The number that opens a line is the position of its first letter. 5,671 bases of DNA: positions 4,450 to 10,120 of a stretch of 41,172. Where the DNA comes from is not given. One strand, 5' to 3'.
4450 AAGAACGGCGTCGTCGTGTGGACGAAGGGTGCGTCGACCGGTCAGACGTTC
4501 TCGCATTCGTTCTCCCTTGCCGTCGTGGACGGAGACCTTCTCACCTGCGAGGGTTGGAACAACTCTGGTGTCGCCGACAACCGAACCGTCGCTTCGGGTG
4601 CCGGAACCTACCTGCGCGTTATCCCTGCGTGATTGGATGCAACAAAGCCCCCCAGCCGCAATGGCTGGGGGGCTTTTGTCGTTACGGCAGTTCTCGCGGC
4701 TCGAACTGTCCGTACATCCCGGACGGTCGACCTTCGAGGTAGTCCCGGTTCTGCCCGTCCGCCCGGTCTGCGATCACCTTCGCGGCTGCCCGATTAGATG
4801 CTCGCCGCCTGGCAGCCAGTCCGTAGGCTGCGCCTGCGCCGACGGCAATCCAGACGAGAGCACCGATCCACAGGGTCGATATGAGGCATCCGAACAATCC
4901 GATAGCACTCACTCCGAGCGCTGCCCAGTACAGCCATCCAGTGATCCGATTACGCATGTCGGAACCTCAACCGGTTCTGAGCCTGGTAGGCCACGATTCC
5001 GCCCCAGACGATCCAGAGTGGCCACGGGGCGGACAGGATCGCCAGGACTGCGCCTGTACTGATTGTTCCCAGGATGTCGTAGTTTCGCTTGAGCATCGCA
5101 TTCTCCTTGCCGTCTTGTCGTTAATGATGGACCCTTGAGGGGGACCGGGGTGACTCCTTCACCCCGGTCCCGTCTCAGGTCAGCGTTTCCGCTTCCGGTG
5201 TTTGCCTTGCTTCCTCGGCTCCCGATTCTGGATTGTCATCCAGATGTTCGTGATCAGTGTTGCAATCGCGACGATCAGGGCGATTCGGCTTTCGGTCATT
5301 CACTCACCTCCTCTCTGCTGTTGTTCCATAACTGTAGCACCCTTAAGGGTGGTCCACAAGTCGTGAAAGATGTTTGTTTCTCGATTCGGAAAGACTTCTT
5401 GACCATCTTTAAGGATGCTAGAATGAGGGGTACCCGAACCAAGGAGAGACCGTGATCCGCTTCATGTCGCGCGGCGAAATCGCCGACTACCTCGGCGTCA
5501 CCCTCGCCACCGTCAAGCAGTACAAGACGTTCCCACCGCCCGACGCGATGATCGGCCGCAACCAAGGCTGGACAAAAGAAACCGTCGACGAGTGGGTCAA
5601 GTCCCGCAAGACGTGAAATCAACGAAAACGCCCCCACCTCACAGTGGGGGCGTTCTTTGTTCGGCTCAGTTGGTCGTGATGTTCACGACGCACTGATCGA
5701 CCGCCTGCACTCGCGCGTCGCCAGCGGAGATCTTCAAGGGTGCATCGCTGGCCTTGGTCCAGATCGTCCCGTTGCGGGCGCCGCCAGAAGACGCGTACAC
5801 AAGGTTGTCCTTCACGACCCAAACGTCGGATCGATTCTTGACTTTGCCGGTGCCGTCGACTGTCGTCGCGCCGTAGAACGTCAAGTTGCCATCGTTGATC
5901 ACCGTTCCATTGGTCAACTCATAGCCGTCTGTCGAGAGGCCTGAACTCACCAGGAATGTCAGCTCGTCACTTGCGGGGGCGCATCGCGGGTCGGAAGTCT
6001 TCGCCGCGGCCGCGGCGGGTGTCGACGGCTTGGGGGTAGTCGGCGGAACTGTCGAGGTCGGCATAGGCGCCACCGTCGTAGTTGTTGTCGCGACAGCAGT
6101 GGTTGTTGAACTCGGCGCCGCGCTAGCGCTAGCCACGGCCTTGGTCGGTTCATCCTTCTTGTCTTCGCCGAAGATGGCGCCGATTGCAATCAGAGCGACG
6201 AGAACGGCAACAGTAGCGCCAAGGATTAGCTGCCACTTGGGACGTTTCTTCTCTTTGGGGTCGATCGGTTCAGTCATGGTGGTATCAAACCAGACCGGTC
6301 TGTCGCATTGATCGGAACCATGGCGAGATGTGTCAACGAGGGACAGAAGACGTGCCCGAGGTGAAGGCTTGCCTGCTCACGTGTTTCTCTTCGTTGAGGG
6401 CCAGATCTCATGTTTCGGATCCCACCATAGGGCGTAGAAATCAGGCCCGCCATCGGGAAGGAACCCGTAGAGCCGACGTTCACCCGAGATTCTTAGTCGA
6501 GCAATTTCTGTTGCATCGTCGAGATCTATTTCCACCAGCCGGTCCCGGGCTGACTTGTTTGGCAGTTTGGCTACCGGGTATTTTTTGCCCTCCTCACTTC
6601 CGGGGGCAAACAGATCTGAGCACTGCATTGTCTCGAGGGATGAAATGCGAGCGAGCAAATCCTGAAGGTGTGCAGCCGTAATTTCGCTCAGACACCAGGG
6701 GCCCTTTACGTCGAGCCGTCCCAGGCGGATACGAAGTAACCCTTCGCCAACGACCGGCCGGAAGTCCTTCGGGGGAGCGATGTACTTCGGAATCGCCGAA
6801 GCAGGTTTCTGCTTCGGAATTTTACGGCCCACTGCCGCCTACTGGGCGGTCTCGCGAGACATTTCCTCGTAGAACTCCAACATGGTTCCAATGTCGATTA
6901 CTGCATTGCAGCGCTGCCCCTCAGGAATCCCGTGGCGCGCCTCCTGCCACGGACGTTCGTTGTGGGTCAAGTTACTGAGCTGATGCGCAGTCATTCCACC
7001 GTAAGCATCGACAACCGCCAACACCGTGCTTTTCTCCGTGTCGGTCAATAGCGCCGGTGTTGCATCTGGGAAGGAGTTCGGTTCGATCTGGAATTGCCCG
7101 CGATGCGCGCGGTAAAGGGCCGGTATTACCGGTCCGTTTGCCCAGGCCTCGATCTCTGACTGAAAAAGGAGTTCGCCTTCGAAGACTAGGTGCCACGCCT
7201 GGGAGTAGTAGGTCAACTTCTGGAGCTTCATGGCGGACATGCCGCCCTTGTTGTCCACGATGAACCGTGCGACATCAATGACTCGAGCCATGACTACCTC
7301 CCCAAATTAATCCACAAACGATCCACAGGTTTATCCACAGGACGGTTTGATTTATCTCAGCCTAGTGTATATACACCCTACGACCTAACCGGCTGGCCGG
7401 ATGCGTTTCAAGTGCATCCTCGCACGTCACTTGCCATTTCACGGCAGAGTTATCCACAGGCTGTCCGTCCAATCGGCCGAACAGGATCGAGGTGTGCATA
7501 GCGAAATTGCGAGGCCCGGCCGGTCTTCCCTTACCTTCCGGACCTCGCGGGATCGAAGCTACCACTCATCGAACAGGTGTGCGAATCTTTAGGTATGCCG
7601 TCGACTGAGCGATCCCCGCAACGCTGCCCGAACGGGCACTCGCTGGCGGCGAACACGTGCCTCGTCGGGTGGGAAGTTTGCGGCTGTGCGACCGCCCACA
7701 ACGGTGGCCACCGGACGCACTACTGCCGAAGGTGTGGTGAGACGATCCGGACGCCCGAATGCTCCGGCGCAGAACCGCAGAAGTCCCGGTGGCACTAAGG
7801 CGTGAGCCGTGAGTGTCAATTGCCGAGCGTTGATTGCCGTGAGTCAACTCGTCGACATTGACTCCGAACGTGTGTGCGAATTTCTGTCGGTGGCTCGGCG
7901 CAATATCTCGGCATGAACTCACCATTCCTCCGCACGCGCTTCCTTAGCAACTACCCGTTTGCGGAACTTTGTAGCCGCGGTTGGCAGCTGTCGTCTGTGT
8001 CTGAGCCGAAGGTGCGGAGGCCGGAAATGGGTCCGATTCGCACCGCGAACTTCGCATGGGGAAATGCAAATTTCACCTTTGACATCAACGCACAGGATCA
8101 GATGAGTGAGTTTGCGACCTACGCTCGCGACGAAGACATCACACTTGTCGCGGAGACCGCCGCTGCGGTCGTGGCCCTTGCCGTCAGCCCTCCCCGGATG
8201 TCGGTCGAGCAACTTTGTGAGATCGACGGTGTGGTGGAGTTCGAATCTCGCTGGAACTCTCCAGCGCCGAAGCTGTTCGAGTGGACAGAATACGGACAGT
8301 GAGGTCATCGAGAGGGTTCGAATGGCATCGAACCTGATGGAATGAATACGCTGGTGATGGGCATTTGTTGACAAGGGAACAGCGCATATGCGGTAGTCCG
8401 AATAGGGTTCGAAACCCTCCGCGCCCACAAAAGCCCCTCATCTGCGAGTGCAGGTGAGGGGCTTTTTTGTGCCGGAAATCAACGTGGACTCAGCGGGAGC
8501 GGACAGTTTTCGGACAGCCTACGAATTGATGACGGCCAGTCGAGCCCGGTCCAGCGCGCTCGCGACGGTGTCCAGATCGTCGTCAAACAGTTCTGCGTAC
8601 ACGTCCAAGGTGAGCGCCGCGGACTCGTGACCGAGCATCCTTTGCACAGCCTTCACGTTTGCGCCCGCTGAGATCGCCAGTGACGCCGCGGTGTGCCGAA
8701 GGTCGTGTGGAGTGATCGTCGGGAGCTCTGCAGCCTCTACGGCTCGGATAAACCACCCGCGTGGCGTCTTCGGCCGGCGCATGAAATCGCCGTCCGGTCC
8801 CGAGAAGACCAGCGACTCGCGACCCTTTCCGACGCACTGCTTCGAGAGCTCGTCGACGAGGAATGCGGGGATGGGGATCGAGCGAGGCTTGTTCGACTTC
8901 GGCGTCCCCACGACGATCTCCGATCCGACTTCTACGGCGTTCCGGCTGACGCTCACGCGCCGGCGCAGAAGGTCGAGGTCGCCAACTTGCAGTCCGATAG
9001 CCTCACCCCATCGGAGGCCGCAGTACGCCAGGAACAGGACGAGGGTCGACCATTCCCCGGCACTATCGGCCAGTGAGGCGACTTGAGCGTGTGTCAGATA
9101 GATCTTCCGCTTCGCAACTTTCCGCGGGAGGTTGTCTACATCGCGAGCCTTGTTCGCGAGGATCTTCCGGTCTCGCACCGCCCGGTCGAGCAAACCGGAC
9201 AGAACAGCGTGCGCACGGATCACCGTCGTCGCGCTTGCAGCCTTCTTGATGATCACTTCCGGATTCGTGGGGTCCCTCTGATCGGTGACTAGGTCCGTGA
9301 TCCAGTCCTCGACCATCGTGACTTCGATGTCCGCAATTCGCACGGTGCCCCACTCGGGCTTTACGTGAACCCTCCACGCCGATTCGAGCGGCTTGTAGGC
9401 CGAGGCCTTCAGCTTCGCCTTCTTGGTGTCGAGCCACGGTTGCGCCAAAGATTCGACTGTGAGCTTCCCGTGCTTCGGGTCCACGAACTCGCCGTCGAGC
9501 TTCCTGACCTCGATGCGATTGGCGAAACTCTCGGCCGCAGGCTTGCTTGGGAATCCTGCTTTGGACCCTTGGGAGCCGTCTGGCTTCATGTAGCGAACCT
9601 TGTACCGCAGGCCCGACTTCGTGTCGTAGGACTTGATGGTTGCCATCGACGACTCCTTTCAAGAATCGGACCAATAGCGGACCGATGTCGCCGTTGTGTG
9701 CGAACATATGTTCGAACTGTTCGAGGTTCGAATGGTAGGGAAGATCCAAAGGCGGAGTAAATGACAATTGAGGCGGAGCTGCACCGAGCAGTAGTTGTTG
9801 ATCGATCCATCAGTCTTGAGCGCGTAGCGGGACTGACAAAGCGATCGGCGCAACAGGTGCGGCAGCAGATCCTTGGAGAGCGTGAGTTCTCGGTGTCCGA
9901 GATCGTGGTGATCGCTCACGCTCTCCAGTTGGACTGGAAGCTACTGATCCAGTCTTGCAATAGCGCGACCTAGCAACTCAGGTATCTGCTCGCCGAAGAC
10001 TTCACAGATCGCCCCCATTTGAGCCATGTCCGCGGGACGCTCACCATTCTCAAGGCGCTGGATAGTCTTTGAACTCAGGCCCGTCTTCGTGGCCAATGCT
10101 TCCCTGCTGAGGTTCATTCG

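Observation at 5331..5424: Divergent promoter pair, each carrying a TTAAGG-core palindrome in its spacer: a self-contained regulatory cassette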

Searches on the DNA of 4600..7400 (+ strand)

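Call 4: search_dna_similar(query=window:4600-7400:+, collection=phages, mode=near, max_rows=30)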
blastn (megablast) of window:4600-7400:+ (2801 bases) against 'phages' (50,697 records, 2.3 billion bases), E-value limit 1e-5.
No match.

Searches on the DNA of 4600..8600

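Call 59: search_rna_families(source=window, start=4600, end=8600, threshold=evalue, max_evalue=1)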
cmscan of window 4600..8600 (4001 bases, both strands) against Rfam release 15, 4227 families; matches with E-value up to 1: 3.
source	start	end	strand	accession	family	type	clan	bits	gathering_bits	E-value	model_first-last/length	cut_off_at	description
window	5599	5661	+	RF00506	Thr_leader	Cis-reg; leader;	-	28.2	55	0.023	1-118/118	no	Threonine operon leader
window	4646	4674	+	RF03734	mir-4773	Gene; miRNA;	-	23.7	100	0.56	1-78/78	no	mir-4773 microRNA precursor family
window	4646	4674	-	RF03734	mir-4773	Gene; miRNA;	-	23.3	100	0.69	1-78/78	no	mir-4773 microRNA precursor family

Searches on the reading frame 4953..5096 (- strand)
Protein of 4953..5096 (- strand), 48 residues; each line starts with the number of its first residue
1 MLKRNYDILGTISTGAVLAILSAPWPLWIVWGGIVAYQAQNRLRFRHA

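Call 7: search_protein_families(library=pfam, max_evalue=0.01, proteins=[window:4953-5096:-])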
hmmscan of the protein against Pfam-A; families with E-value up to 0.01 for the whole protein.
window:4953-5096:- (48 aa): 0 families

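Call 8: search_protein_families(library=phrogs, max_evalue=0.01, proteins=[window:4953-5096:-])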
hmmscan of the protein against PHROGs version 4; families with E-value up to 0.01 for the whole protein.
window:4953-5096:- (48 aa): 0 families

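Call 53: search_protein_families(library=ncbifam, max_evalue=1, proteins=[window:4953-5096:-])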
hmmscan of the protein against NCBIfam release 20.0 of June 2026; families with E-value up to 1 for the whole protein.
window:4953-5096:- (48 aa): 0 families

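Call 65: search_dna_similar(query=window:4953-5096:-, collection=phages, mode=protein, max_evalue=1, max_rows=20)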
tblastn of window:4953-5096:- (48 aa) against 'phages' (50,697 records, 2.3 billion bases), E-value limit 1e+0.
Records with a match: 9; places in all: 9; records where one place covers at least 80% of the query: 8.
Best place of each record, by identity: <60% 9.
By first word of the organism name: Mycobacterium 9.
By host as written in the record: Mycobacterium smegmatis mc2 155 4; Mycobacterium smegmatis mc#155 3; Mycobacterium abscessus GD51 1; - 1.
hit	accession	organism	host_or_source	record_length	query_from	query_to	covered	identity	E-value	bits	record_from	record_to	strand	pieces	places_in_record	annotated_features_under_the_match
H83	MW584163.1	Mycobacterium phage prophiGD51-1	Mycobacterium abscessus GD51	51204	1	46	96%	47.8%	1e-6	48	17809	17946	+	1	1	36: hypothetical protein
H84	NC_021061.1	Mycobacterium phage Butters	Mycobacterium smegmatis mc2 155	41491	1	43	90%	46.8%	2e-4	41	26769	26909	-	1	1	33: hypothetical protein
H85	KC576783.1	Mycobacterium phage Butters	Mycobacterium smegmatis mc2 155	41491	1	43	90%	46.8%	2e-4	41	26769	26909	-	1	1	33: hypothetical protein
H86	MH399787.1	Mycobacterium phage Rubeelu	soil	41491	1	43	90%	46.8%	2e-4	41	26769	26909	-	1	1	33: hypothetical protein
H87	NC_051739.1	Mycobacterium phage Purky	Mycobacterium smegmatis mc#155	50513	1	43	90%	44.7%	1e-3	39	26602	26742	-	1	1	32: hypothetical protein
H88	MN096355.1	Mycobacterium phage Purky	Mycobacterium smegmatis mc#155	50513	1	43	90%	44.7%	1e-3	39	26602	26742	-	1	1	32: hypothetical protein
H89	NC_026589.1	Mycobacterium phage Sbash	Mycobacterium smegmatis mc2 155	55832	1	43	90%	44.7%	4e-3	38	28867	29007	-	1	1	33: hypothetical protein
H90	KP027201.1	Mycobacterium phage Sbash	Mycobacterium smegmatis mc2 155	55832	1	43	90%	44.7%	4e-3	38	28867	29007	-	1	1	33: hypothetical protein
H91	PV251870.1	Mycobacterium phage StAugustine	Mycobacterium smegmatis mc#155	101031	9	36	58%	42.9%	6e-1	32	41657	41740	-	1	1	44: hypothetical protein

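Call 66: get_annotated_region(hit=H84, flank=3000)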
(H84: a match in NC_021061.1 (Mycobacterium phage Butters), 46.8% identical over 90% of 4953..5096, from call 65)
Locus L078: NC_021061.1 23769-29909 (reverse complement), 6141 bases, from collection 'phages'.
description: Mycobacterium phage Butters, complete genome.
organism: Mycobacterium phage Butters (NCBI taxid 1296646)
taxonomy: Viruses; Duplodnaviria; Heunggongvirae; Uroviricota; Caudoviricetes; Nclasvirinae; Charlievirus; Charlievirus butters
host: Mycobacterium smegmatis mc2 155; source: soil; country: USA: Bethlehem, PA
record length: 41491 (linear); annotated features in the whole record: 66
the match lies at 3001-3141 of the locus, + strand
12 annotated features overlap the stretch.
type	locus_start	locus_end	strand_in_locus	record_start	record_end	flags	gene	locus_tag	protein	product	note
CDS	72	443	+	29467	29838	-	38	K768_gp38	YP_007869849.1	transcriptional repressor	-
CDS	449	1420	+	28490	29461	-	37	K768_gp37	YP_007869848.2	tyrosine-type recombinase/integrase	integrase (S-Int)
CDS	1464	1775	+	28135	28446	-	36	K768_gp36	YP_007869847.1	hypothetical protein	-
CDS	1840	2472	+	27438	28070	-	35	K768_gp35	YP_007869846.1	membrane protein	-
CDS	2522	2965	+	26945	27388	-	34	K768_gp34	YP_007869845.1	hypothetical protein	-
CDS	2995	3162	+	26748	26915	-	33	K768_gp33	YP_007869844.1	hypothetical protein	-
CDS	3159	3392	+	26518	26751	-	32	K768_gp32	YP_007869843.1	DNA binding protein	-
CDS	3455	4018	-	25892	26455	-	31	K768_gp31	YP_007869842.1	hypothetical protein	-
CDS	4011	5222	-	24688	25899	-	30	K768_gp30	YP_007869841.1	hypothetical protein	-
CDS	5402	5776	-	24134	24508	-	29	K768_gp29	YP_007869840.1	minor tail protein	-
CDS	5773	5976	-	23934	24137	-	28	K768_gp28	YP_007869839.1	holin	-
CDS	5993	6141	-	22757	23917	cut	27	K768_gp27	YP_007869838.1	endolysin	-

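Call 67: get_annotated_region(hit=H89, flank=3000)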
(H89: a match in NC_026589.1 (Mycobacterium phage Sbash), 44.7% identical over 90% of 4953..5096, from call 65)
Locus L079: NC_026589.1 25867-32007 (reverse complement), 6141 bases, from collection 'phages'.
description: Mycobacterium phage Sbash, complete genome.
organism: Mycobacterium phage Sbash (NCBI taxid 1567475)
taxonomy: Viruses; Duplodnaviria; Heunggongvirae; Uroviricota; Caudoviricetes; Chenonavirus; Chenonavirus sbash
host: Mycobacterium smegmatis mc2 155; source: soil; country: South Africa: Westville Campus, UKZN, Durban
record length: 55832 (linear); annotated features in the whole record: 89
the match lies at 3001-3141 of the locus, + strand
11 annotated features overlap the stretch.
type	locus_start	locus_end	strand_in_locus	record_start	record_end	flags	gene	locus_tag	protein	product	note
CDS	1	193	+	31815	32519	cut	38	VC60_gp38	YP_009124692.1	hypothetical protein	-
CDS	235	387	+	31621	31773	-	37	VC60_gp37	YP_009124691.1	hypothetical protein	-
CDS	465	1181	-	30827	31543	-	36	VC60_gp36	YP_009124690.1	hypothetical protein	-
CDS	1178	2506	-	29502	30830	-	35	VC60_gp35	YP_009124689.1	hypothetical protein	-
CDS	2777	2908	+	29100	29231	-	34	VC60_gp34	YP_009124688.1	hypothetical protein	-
CDS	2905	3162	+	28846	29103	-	33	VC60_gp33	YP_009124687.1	hypothetical protein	-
CDS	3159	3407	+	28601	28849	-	32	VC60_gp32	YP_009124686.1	DNA binding protein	-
CDS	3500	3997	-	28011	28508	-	31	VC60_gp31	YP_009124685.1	hypothetical protein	-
CDS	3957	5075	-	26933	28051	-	30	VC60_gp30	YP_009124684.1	hypothetical protein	-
CDS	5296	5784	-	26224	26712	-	29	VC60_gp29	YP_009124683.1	hypothetical protein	-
CDS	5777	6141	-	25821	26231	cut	28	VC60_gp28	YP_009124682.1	minor tail protein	-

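Call 68: get_annotated_region(hit=H83, flank=3000)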
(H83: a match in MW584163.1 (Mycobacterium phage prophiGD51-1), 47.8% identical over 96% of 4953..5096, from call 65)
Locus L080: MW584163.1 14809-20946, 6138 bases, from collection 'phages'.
description: Mycobacterium phage prophiGD51-1, complete genome.
organism: Mycobacterium phage prophiGD51-1 (NCBI taxid 2813266)
taxonomy: Viruses; Duplodnaviria; Heunggongvirae; Uroviricota; Caudoviricetes
host: Mycobacterium abscessus GD51; source: -; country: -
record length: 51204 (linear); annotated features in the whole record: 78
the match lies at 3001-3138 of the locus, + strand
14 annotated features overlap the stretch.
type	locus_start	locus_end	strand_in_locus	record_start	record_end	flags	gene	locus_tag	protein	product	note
CDS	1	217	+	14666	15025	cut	30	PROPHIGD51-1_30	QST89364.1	hypothetical protein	-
CDS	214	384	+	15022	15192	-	31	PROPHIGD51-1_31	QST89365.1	hypothetical protein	-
CDS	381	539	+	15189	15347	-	32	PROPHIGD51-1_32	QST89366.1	hypothetical protein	-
CDS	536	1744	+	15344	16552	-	33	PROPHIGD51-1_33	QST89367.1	helix-turn-helix DNA binding domain protein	-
CDS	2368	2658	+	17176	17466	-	34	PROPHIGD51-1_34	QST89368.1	hypothetical protein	-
CDS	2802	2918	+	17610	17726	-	35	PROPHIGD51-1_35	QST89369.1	hypothetical protein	-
CDS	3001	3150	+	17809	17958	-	36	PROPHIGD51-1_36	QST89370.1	hypothetical protein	-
CDS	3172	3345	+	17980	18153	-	37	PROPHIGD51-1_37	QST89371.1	hypothetical protein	-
CDS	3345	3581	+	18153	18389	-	38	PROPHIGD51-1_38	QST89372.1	hypothetical protein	-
CDS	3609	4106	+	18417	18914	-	39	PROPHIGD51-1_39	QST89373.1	hypothetical protein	-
CDS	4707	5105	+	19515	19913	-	40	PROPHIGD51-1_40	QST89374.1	hypothetical protein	-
CDS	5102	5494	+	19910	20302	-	41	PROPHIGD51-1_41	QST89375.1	hypothetical protein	-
CDS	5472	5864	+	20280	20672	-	42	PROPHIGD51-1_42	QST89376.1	HNH endonuclease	-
CDS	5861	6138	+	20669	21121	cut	43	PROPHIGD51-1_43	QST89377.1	polynucleotide kinase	-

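Call 93: search_protein_families(library=padloc, max_evalue=0.01, proteins=[window:4953-5096:-])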
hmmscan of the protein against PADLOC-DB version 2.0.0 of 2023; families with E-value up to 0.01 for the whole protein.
window:4953-5096:- (48 aa): 0 families

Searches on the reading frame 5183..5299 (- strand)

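Call 7: search_protein_families(library=pfam, max_evalue=0.01, proteins=[window:5183-5299:-])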
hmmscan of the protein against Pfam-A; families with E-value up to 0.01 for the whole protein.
window:5183-5299:- (39 aa): 0 families

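Call 8: search_protein_families(library=phrogs, max_evalue=0.01, proteins=[window:5183-5299:-])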
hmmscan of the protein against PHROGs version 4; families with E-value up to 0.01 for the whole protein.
window:5183-5299:- (39 aa): 1 family
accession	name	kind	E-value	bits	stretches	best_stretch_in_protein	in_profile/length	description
phrog_3399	-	unknown function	0.00018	23.1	1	7-38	19-48/48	-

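Call 53: search_protein_families(library=ncbifam, max_evalue=1, proteins=[window:5183-5299:-])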
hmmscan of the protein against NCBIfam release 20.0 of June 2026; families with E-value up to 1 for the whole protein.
window:5183-5299:- (39 aa): 0 families

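Call 93: search_protein_families(library=padloc, max_evalue=0.01, proteins=[window:5183-5299:-])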
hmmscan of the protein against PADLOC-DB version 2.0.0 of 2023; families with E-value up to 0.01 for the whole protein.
window:5183-5299:- (39 aa): 0 families

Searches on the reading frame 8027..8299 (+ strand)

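Call 93: search_protein_families(library=padloc, max_evalue=0.01, proteins=[window:8027-8299:+])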
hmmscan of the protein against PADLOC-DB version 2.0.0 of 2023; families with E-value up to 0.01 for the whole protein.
window:8027-8299:+ (91 aa): 0 families

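Call 94: search_protein_families(library=pfam, max_evalue=1, proteins=[window:8027-8299:+])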
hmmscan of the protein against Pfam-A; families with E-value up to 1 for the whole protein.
window:8027-8299:+ (91 aa): 1 family
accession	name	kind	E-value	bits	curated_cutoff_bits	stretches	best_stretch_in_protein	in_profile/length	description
PF12530.14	DUF3730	-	0.24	11.4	30.3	1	58-83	143-167/227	Focadhesin/RST1, DUF3730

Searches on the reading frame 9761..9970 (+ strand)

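Call 53: search_protein_families(library=ncbifam, max_evalue=1, proteins=[window:9761-9970:+])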
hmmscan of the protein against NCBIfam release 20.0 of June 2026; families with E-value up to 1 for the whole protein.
window:9761-9970:+ (70 aa): 0 families

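Call 81: search_protein_families(library=phrogs, max_evalue=0.01, proteins=[window:9761-9970:+])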
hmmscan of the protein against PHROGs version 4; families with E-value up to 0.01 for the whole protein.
window:9761-9970:+ (70 aa): 1 family
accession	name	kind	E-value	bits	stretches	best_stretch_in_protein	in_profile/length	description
phrog_4583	-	transcription regulation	0.0051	17.8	1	17-65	24-72/81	transcriptional repressor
